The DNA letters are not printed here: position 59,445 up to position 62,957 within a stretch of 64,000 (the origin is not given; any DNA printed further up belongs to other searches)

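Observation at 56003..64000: Thiol-redox gene block wired into an RND efflux operon (MFP-RND-DUF2892-TrxC-TolC) beside a Cys-bearing ArsR regulator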

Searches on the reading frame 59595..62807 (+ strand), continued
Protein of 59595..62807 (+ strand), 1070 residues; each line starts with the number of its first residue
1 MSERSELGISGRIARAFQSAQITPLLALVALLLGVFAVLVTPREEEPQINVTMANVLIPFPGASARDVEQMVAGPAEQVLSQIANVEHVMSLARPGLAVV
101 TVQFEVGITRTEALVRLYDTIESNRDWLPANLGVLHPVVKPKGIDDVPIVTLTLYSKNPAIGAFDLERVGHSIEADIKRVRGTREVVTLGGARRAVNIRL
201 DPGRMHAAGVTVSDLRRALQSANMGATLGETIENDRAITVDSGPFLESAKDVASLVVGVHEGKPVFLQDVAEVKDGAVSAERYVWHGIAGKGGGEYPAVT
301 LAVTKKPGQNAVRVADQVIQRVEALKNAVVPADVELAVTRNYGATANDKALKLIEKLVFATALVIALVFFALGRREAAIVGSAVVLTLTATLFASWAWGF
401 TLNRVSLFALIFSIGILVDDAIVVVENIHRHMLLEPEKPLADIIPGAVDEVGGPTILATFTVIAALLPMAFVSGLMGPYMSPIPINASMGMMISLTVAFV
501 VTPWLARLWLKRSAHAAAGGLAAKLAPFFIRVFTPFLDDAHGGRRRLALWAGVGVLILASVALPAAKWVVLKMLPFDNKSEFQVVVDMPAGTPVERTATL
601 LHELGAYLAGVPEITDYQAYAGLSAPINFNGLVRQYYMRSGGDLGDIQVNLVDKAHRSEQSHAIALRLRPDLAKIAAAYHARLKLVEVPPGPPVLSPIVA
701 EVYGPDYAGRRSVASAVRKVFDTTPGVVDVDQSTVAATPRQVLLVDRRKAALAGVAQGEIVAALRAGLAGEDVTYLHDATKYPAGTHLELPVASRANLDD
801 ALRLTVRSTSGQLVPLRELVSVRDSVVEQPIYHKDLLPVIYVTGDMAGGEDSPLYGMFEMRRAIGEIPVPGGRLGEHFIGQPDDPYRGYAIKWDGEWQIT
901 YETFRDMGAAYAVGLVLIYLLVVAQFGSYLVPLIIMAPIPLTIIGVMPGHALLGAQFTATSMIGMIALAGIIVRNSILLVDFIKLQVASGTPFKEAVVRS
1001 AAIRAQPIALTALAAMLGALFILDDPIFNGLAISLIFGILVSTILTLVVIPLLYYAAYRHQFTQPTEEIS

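Call 12: search_dna_similar(query=window:59595-62807:+, collection=plasmids, mode=protein, max_rows=30, max_evalue=1e-50)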
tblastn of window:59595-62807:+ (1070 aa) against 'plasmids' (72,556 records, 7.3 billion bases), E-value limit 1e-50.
Records with a match: 514; places in all: 579; records where one place covers at least 80% of the query: 510.
Best place of each record, by identity: <60% 514.
By first word of the organism name: Sinorhizobium 114; Pantoea 45; Ralstonia 30; Azospirillum 27; Klebsiella 27; Citrobacter 27; Rhizobium 24; Pseudosulfitobacter 20; Agrobacterium 19; Paracoccus 15; and 69 more.
By predicted mobility (MOB-suite, as given by PLSDB): non-mobilizable 284; conjugative 141; mobilizable 89.
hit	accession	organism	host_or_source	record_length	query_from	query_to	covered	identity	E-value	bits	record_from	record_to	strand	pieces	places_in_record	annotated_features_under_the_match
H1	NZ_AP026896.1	Aeromonas caviae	Microbe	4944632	3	1056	99%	58.6%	0e+0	1064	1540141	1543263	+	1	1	none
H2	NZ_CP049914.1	Vibrio sp. HDW18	Anodonta arcaeformis,single bacterial ...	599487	4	1064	99%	54.1%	0e+0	1033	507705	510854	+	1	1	efflux RND transporter permease subunit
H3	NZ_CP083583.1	Kovacikia minuta CCNUW1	cell culture,fresh water lake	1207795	7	1061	99%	45.4%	0e+0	873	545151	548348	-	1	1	record has no annotation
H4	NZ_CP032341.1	Azospirillum brasilense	soil sample,Agricultural field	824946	6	1054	98%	43.9%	0e+0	698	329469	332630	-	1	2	efflux RND transporter permease subunit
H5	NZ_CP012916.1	Azospirillum brasilense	Digitaria eriantha,microbe,root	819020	6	1054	98%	43.9%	0e+0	698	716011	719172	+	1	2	efflux RND transporter permease subunit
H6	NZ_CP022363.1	Azospirillum sp. TSH58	single cell,paddy soils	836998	6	1054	98%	43.6%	0e+0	699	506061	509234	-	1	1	efflux RND transporter permease subunit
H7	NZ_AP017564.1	Pseudanabaena sp. ABRG5-3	-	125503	2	1065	99%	43.0%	0e+0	849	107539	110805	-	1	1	efflux RND transporter permease subunit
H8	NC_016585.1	Azospirillum lipoferum 4B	-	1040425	6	1056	98%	43.4%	0e+0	683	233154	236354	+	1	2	none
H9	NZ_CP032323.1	Azospirillum argentinense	soil sample,Agricultural field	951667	6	1054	98%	43.5%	0e+0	689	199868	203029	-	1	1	efflux RND transporter permease subunit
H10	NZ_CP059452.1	Azospirillum brasilense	Prokaryotes,soil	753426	6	1054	98%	43.5%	0e+0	688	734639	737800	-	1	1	efflux RND transporter permease subunit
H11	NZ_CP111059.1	Chondrinema litorale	Seaweed,red alga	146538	6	1062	99%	43.0%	0e+0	844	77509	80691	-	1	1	efflux RND transporter permease subunit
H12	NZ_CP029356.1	Azospirillum thermophilum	cell culture,hot spring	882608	6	1054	98%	43.2%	0e+0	684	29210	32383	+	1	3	efflux RND transporter permease subunit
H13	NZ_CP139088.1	Methylocella tundrae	Single cell,tundra wetland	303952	6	1054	98%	43.2%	0e+0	700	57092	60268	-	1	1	efflux RND transporter permease subunit | efflux RND transporter periplasmic adaptor subunit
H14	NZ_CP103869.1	Novosphingobium humi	pure culture,soil biofilm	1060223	8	1054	98%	43.1%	0e+0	726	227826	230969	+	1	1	none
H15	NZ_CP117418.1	Novosphingobium humi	Single cell,Soil from military shooting ...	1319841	8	1054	98%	43.0%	0e+0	725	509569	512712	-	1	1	none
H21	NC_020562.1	Sphingomonas sp. MM-1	-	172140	6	1054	98%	42.6%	0e+0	733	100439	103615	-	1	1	efflux RND transporter permease subunit | efflux RND transporter periplasmic adaptor subunit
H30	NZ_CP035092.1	Paracoccus denitrificans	Homo sapiens,cell culture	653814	8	1054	98%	42.1%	0e+0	668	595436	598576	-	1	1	efflux RND transporter permease subunit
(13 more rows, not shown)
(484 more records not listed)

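Call 14: find_related_loci(query=A1, collection=genome_contigs, flank=10000)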
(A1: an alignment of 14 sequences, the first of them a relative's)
Query A1 (1070 aa) in genome_contigs; peptide patterns used: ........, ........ (x = any residue, [..] = any of these).
600 stretches matched a pattern (row limit reached: there are more); 596 encode a relative of the query (tblastn E <= 1e-3); the best 80 are kept; 80 distinct loci.
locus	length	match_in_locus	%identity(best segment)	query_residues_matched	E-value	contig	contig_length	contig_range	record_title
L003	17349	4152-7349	72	5-1068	0e+0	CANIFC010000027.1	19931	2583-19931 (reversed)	MAG: Oxalobacteraceae bacterium isolate Jr-11dec17-70 genome assembly, contig: Jr-11dec17-C894, whole genome shotgun seq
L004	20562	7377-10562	75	1-1061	0e+0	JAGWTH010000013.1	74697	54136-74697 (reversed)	MAG: Burkholderiales bacterium isolate REEB369 contig-150_236, whole genome shotgun sequence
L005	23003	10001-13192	74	2-1061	0e+0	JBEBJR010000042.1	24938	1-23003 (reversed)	MAG: Casimicrobium sp. isolate TF_2 NODE_836_length_24938_cov_12.324973, whole genome shotgun sequence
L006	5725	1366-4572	74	5-1068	0e+0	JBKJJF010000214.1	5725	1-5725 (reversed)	MAG: Rhizobacter sp. isolate ant_bin.193 S1Ck117_5021112_flag_0_multi_35.9376_len_5725, whole genome shotgun sequence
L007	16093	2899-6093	74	2-1062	0e+0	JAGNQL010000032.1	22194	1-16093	MAG: Burkholderiales bacterium isolate Go_SlAct_bin_239 Go_SlAct_8474_length_22194_cov_5.397381, whole genome shotgun se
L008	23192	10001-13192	74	1-1061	0e+0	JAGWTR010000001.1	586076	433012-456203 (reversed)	MAG: Burkholderiales bacterium isolate REEB378 contig-150_0, whole genome shotgun sequence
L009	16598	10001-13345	70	1-1065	0e+0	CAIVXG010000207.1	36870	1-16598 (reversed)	MAG: uncultured beta proteobacterium isolate AM-lipid-02-D4_bin-1194 genome assembly, contig: bin-1194:207/248, whole ge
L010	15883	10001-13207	73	2-1062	0e+0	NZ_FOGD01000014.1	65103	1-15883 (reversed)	Giesbergeria anulus strain ATCC 35958, whole genome shotgun sequence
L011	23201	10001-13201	74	4-1064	0e+0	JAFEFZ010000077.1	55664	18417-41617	MAG: Proteobacteria bacterium isolate SZAS TMP-57 LIN-715__77__length-55664, whole genome shotgun sequence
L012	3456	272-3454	74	4-1052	0e+0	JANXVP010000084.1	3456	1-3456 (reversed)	MAG: Ramlibacter sp. isolate 341R_metabat_69 341R_k141_1023092, whole genome shotgun sequence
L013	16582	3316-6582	71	2-1062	0e+0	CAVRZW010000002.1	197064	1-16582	MAG: uncultured beta proteobacterium isolate MFD05942.bin.1.95 genome assembly, contig: contig_125338, whole genome shot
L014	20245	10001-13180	71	2-1063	0e+0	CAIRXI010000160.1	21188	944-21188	MAG: uncultured proteobacterium isolate MJ3_bin-038 genome assembly, contig: bin-038:160/200, whole genome shotgun seque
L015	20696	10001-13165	73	7-1061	0e+0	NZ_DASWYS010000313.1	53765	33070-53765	MAG: Roseateles sp. isolate SMAG_U3717 k141_192086, whole genome shotgun sequence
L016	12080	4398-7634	71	3-1070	0e+0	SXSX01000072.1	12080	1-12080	MAG: Burkholderiales bacterium isolate F1-140-MAGs099 F1-140__c174529, whole genome shotgun sequence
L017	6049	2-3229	67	3-1068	0e+0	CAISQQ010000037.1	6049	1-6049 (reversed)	MAG: uncultured Burkholderiales bacterium isolate A1_bin-794 genome assembly, contig: bin-794:037/542, whole genome shot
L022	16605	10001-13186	68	5-1064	0e+0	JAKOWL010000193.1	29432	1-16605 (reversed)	MAG: Pseudomonadota bacterium isolate JPNG_maxbin.114 k201_605232, whole genome shotgun sequence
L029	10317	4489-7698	67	1-1062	0e+0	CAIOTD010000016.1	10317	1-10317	MAG: uncultured Burkholderiales bacterium isolate YR_bin-3044 genome assembly, contig: bin-3044:016/200, whole genome sh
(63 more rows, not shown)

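Call 27: search_solved_structures(query=window:59595-62807:+, max_evalue=1e-20)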
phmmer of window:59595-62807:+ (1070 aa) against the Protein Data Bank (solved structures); distinct sequences matched with E-value up to 1e-20: 80 (the best 60 are shown).
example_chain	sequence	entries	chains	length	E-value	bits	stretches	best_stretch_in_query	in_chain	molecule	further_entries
8gjj_B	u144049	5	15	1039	4.6e-66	226.8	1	24-1056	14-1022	Efflux pump membrane transporter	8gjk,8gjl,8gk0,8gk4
9lyq_B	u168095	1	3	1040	3.1e-63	217.5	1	14-532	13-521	Multidrug resistance protein MdtB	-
8zxs_A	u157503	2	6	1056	1.4e-60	208.7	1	24-1058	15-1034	Efflux pump membrane transporter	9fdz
7cz9_A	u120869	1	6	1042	3.8e-60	207.2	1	24-1055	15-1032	Efflux pump membrane transporter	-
22xk_B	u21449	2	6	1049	1.5e-58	202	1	25-1057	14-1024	MexBYB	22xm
8yr0_A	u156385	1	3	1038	1.7e-58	201.8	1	25-1055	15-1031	Cation/multidrug efflux pump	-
7wlv_A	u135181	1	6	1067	2.6e-58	201.1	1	24-1055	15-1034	Efflux pump membrane transporter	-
8f3e_A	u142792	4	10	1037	4.1e-58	200.5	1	25-1062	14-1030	Efflux pump membrane transporter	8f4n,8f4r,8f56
8z1u_A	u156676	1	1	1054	1e-56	195.9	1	25-1056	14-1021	Efflux pump membrane transporter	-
9e9f_B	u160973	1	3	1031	1.3e-56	195.5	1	25-1056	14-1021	Efflux pump membrane transporter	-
9xwg_A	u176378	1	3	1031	1.6e-56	195.3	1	14-1060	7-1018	Multidrug efflux RND transporter permease subunit MexK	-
20yy_A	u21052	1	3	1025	1.9e-56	195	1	14-1059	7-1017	Multidrug efflux RND transporter permease subunit MexK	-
5t0o_A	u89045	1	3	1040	2.5e-56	194.6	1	24-1056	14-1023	CmeB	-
5lq3_A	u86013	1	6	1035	3e-56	194.4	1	24-1056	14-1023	CmeB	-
6vej_A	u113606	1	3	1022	1.2e-54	189.1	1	25-1059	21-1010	Probable Resistance-Nodulation-Cell Division (RND) efflux transporter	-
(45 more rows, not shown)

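Call 28: get_annotated_region(hit=H2, flank=6000)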
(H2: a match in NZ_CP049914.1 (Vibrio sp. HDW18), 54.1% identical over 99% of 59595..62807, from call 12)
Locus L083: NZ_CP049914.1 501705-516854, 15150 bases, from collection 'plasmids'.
description: Vibrio sp. HDW18 plasmid p_unnamed1, complete sequence
organism: Vibrio sp. HDW18 (NCBI taxid 2714948)
taxonomy: Bacteria; Pseudomonadota; Gammaproteobacteria; Vibrionales; Vibrionaceae; Vibrio; Vibrio sp. HDW18
host: -; source: Anodonta arcaeformis,single bacterial strain; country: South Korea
typing (MOB-suite, as given by PLSDB): non-mobilizable
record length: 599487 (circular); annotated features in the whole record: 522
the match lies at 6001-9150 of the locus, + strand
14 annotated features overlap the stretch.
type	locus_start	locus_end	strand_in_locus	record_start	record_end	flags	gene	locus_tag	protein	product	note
CDS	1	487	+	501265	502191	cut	-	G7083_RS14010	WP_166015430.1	porin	-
CDS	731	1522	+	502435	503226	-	-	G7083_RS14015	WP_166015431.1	M48 family metallopeptidase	-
CDS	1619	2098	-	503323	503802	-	-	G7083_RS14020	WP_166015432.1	RNA-binding S4 domain-containing protein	-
CDS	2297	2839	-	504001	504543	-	-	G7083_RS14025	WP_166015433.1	DUF3332 domain-containing protein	-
CDS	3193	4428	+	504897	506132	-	-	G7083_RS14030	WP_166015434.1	OFA family MFS transporter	GO:0055085 - transmembrane transport [Evidence IEA]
CDS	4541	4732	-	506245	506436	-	-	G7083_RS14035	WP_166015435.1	DUF2892 domain-containing protein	-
CDS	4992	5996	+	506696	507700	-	-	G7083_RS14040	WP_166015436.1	efflux RND transporter periplasmic adaptor subunit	GO:0006810 - transport [Evidence IEA]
CDS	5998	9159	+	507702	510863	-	-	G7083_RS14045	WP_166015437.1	efflux RND transporter permease subunit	-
CDS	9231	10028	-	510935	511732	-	-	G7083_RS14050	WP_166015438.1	EAL domain-containing protein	-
CDS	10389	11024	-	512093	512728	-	-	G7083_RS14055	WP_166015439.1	hypothetical protein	-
CDS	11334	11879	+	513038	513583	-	-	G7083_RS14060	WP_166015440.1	cytochrome b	GO:0022904 - respiratory electron transport chain [Evidence IEA]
CDS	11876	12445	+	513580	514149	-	-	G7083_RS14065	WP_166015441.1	YceI family protein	-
CDS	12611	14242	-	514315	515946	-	-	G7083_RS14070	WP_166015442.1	ATP-dependent endonuclease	-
CDS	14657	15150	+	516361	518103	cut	-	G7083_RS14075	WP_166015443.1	bifunctional UDP-sugar hydrolase/5'-nucleotidase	-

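Call 29: get_annotated_region(hit=H1, flank=6000)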
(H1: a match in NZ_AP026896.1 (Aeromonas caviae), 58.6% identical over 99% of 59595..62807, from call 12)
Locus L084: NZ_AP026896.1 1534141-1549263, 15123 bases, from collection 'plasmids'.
description: Aeromonas caviae strain KAM479 plasmid pKAM479_3, complete sequence
organism: Aeromonas caviae (NCBI taxid 648)
taxonomy: Bacteria; Pseudomonadota; Gammaproteobacteria; Aeromonadales; Aeromonadaceae; Aeromonas; Aeromonas caviae
host: -; source: Microbe; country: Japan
typing (MOB-suite, as given by PLSDB): non-mobilizable
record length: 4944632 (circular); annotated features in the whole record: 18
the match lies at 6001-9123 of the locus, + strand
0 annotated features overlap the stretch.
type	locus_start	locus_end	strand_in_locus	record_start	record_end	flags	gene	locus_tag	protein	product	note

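Call 40: find_encoding_contigs(protein=P0001, flank=10000, max_places=4)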
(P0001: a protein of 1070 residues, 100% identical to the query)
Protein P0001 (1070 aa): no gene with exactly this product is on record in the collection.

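Call 41: find_encoding_contigs(protein=P0004, flank=10000, max_places=3)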
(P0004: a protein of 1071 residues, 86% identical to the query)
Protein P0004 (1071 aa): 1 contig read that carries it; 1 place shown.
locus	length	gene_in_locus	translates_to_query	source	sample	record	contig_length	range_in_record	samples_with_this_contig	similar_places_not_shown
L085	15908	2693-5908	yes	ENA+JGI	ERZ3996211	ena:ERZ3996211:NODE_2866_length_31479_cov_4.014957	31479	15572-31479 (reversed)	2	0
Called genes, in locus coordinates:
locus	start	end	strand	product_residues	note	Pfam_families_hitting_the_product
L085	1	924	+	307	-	?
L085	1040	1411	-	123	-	PF25213:HVO_A0261_N (weak), PF12840:HTH_20, PF01022:HTH_5, PF12802:MarR_2 (faint), PF01978:TrmB (weak)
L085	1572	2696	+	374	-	PF25919:BSH_CusB (faint), PF26077:BSH_Fcp1 (faint), PF25917:BSH_RND, PF25876:HH_MFP_RND (weak), PF25954:Beta-barrel_RND_2, PF25967:RND-MFP_C (weak), PF25975:CzcB_C (weak), PF25989:YknX_C, +1 more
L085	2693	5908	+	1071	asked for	PF00873:ACR_tran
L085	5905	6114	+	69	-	PF11127:YgaP-like_TM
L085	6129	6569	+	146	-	PF21352:Zn_ribbon_Thio2, PF00085:Thioredoxin, PF13899:Thioredoxin_7 (weak), PF13098:Thioredoxin_2, PF13905:Thioredoxin_8 (faint), PF14595:Thioredoxin_9 (weak)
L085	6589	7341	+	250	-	-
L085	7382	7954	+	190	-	PF02321:OEP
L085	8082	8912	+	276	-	PF13489:Methyltransf_23, PF01209:Ubie_methyltran (weak), PF02353:CMAS, PF08241:Methyltransf_11, PF08242:Methyltransf_12, PF13649:Methyltransf_25, PF13847:Methyltransf_31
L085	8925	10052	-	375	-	PF22807:TrAA12, PF23500:DUF7133, PF07995:GSDH, PF22807:TrAA12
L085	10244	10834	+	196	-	PF01844:HNH, PF14279:HNH_5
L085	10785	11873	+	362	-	PF19879:DUF6352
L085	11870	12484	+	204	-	PF00730:HhH-GPD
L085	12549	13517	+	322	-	PF03255:ACCA, PF01039:Carboxyl_trans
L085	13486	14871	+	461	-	PF01171:ATP_bind_3, PF09179:TilS, PF11734:TilS_C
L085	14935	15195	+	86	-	-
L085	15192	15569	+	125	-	PF01850:PIN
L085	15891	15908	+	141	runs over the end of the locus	PF00334:NDK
